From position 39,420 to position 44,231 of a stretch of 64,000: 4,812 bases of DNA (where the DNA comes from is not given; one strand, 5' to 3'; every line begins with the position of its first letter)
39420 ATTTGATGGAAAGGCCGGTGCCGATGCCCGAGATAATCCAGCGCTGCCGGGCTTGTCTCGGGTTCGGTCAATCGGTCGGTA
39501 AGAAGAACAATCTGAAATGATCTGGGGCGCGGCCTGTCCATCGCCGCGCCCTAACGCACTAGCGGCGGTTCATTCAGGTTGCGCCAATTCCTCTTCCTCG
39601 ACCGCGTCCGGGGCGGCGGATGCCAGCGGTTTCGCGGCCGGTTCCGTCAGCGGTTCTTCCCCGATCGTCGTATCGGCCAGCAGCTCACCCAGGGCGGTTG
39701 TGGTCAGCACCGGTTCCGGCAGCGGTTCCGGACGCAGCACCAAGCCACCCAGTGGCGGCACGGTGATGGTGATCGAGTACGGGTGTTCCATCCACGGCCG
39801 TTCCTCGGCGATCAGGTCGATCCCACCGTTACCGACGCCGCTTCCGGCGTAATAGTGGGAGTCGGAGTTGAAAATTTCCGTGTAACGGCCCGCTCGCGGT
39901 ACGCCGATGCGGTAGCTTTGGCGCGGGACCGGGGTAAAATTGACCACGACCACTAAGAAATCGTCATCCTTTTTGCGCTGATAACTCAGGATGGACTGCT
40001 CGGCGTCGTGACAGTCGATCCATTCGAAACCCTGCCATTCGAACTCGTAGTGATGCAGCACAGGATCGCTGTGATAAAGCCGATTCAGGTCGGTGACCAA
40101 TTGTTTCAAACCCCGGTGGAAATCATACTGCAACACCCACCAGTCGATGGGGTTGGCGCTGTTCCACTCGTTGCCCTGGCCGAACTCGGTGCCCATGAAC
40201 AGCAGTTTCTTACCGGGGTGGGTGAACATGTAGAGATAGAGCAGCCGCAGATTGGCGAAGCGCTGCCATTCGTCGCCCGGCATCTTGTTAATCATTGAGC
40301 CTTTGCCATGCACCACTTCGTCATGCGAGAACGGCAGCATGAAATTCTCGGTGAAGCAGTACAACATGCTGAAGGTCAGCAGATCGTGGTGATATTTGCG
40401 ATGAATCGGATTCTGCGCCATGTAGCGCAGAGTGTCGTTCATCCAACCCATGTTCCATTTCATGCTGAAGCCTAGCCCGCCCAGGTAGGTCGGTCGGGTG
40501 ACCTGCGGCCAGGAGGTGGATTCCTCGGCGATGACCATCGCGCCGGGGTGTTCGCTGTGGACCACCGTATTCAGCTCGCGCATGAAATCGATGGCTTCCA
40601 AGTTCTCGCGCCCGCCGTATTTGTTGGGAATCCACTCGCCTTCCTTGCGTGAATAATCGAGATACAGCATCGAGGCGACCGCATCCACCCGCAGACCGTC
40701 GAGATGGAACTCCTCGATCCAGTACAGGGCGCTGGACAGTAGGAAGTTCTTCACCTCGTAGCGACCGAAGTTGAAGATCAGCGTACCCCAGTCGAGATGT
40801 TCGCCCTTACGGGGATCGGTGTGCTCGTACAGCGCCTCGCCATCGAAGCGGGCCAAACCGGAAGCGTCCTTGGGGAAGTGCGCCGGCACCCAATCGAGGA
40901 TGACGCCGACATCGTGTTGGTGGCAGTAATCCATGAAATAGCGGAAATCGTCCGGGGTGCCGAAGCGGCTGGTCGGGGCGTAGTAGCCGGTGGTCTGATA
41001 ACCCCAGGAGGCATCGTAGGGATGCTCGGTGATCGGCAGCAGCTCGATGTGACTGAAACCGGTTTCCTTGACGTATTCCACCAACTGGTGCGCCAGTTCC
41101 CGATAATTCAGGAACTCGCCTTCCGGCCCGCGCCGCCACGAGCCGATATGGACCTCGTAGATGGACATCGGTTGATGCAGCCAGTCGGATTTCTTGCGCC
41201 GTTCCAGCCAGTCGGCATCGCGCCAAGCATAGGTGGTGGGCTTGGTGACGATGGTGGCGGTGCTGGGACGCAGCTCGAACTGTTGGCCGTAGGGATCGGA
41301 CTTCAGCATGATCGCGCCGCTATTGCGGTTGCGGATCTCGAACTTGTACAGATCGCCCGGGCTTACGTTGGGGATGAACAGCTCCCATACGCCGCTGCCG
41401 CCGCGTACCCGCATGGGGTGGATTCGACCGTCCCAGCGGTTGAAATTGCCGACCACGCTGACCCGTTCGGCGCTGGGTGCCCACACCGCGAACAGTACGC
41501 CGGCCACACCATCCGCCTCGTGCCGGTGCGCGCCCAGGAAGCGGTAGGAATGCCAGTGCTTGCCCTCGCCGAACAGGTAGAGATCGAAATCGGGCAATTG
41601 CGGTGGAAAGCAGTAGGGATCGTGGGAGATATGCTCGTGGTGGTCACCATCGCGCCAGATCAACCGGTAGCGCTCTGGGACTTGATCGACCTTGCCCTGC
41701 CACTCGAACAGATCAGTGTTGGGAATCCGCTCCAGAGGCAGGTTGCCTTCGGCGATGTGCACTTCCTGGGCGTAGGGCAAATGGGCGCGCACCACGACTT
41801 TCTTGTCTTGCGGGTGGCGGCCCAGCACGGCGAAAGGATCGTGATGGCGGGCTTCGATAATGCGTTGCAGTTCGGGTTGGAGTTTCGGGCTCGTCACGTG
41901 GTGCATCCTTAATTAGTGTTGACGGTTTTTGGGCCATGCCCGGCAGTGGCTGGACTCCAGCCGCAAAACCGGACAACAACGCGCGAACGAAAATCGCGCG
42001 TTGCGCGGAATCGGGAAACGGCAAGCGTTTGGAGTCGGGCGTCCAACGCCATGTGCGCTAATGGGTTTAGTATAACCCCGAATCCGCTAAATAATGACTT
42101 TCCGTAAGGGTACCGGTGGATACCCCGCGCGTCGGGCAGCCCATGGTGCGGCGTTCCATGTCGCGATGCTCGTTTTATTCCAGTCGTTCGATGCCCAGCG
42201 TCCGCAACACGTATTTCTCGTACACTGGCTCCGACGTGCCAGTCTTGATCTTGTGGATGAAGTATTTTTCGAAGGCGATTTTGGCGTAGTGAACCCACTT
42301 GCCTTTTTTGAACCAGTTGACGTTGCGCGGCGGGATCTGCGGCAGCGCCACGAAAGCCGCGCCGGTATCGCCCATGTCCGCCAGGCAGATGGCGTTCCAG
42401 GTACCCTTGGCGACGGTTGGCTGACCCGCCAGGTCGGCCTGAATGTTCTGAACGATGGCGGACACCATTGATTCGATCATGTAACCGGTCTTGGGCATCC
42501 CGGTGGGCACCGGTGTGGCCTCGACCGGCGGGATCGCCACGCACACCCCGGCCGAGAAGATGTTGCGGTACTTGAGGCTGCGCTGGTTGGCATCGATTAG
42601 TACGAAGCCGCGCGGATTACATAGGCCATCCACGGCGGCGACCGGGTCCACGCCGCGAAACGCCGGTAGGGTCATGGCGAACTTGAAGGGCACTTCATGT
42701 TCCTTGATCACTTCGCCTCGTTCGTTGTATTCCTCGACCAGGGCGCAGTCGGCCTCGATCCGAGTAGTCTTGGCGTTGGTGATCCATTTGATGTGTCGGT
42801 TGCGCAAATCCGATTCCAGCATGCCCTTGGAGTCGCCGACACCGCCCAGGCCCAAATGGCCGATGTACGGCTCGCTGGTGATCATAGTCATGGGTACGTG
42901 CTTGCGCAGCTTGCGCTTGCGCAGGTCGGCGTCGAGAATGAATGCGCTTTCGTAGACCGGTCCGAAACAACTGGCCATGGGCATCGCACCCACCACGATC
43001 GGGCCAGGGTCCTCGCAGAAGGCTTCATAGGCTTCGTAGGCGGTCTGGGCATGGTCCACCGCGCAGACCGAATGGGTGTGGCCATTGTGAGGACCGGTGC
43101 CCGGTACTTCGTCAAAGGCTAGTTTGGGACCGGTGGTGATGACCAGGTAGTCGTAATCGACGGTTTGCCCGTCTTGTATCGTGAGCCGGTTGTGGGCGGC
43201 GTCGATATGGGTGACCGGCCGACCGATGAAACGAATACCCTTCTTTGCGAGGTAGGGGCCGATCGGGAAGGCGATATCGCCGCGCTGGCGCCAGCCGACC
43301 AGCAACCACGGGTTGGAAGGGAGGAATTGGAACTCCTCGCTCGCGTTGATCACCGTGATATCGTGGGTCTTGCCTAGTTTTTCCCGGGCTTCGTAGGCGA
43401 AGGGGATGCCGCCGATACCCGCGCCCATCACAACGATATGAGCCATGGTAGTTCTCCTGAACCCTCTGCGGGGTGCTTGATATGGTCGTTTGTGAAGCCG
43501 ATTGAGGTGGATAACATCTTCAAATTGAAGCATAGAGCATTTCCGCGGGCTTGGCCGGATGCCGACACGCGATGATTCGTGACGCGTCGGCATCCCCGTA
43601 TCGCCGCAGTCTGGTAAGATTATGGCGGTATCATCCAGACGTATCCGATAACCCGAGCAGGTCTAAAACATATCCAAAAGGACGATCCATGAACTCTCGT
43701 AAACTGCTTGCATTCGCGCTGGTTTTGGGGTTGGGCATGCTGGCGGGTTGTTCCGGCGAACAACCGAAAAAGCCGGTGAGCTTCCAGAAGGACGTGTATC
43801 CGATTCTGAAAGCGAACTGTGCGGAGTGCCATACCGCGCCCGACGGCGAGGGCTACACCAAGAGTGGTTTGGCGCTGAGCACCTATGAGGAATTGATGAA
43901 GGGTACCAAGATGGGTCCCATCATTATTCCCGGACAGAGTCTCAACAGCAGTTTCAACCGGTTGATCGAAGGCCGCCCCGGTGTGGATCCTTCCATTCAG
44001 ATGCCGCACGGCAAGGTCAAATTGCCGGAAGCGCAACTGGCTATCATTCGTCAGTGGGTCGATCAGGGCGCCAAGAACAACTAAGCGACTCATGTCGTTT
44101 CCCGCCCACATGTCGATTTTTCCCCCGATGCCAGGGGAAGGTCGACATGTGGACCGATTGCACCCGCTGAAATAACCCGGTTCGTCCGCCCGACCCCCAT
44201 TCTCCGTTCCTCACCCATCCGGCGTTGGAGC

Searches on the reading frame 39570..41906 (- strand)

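Call 11: search_protein_families(library=ncbifam, proteins=[window:39570-41906:-])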
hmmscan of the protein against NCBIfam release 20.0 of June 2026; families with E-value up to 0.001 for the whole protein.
window:39570-41906:- (778 aa): 21 families
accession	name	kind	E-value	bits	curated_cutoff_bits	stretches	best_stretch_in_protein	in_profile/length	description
NF003811.1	PRK05402.1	equivalog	0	1029.5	741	1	108-725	2-618/619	1,4-alpha-glucan branching protein GlgB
NF008967.0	PRK12313.1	equivalog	3.6e-289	960.5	577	1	106-727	9-628/633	1,4-alpha-glucan branching protein GlgB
TIGR01515.1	branching_enzym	equivalog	3.8e-286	950.5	463.95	1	108-725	1-607/607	1,4-alpha-glucan branching enzyme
NF011293.0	PRK14705.1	equivalog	8.5e-261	868.2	2376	1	12-722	507-1218/1224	1,4-alpha-glucan branching enzyme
NF009221.0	PRK12568.1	equivalog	2.7e-257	855.6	1270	1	10-725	27-742/745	1,4-alpha-glucan branching enzyme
NF011294.0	PRK14706.1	equivalog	3.1e-215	716.3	1284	1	122-725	28-623/642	1,4-alpha-glucan branching enzyme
TIGR02402.1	trehalose_TreZ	equivalog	5.2e-46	157.1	538.8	1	139-414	3-251/545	malto-oligosyltrehalose trehalohydrolase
TIGR02100.1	glgX_debranch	equivalog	2.4e-17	62.3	640.9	1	230-411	139-344/688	glycogen debranching protein GlgX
NF041321.1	Alpha-amyl_MalA_Halo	equivalog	4.8e-17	61.6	875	2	241-409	255-426/666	alpha-amylase MalA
TIGR02104.1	pulA_typeI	equivalog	3.3e-16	58.5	504.5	1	138-409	22-320/605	type I pullulanase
TIGR02456.1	treS_nterm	equivalog_domain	7.4e-16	57.7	678.35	2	248-345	7-102/539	maltose alpha-D-glucosyltransferase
TIGR02401.1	trehalose_TreY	equivalog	2.3e-08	32.8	498.65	1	272-344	18-90/838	malto-oligosyltrehalose synthase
NF041090.1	Cyc-maltodext_AglB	equivalog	9.3e-08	31.3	540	1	276-354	71-147/470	cyclomaltodextrinase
NF051899.1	BetGalacBglAAgro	equivalog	1.2e-07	30.5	900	1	249-343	8-100/537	beta-galactosidase BglA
NF002983.0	PRK03705.1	equivalog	2e-07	29.5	901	1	238-412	144-340/658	glycogen debranching protein GlgX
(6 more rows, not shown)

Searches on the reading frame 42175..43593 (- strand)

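Call 11: search_protein_families(library=ncbifam, proteins=[window:42175-43593:-])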
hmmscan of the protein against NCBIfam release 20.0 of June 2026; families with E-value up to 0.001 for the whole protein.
window:42175-43593:- (472 aa): 2 families
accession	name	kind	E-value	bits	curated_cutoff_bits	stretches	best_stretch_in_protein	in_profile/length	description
NF049943.1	SQR_III_seleno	exception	5.2e-28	98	525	1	52-414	2-342/406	type III sulfide quinone reductase, selenoprotein subtype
TIGR03169.1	Nterm_to_SelD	hypoth_equivalog_domain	6.7e-12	45.4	310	1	114-393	63-316/365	pyridine nucleotide-disulfide oxidoreductase family protein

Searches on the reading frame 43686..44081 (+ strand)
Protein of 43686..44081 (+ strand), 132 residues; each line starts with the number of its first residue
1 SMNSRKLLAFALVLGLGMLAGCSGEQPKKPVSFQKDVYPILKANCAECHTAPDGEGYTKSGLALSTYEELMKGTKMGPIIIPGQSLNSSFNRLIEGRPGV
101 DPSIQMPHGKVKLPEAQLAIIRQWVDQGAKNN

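Call 53: search_protein_families(library=pfam, proteins=[window:43686-44081:+], max_evalue=1)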
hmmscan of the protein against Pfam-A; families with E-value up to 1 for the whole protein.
window:43686-44081:+ (132 aa): 6 families
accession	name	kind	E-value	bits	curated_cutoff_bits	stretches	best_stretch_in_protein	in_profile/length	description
PF07635.16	PSCyt1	-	2.7e-06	28.3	22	1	45-96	1-48/59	Planctomycete cytochrome C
PF22297.1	PccH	-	0.00024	21.6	24.4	1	33-76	2-44/133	PccH Cytochrome c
PF13442.11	Cytochrome_CBB3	-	0.0078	17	27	1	40-77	9-44/68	Cytochrome C oxidase, cbb3-type, subunit III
PF00034.26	Cytochrom_C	-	0.019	16.7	21.3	1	41-118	8-79/90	Cytochrome c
PF14376.11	Haem_bd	-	0.045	14.2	27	1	32-51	29-48/133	Haem-binding domain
PF22113.1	Mtrc-MtrF_II-IV_dom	-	0.15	12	30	1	32-63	71-102/176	Outer membrane cytochrome MtrC/MtrF-like, domains II/IV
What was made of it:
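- Checked: The only weak TssJ hit, at 43536-44081, is a lipoprotein cytochrome c (call 53).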
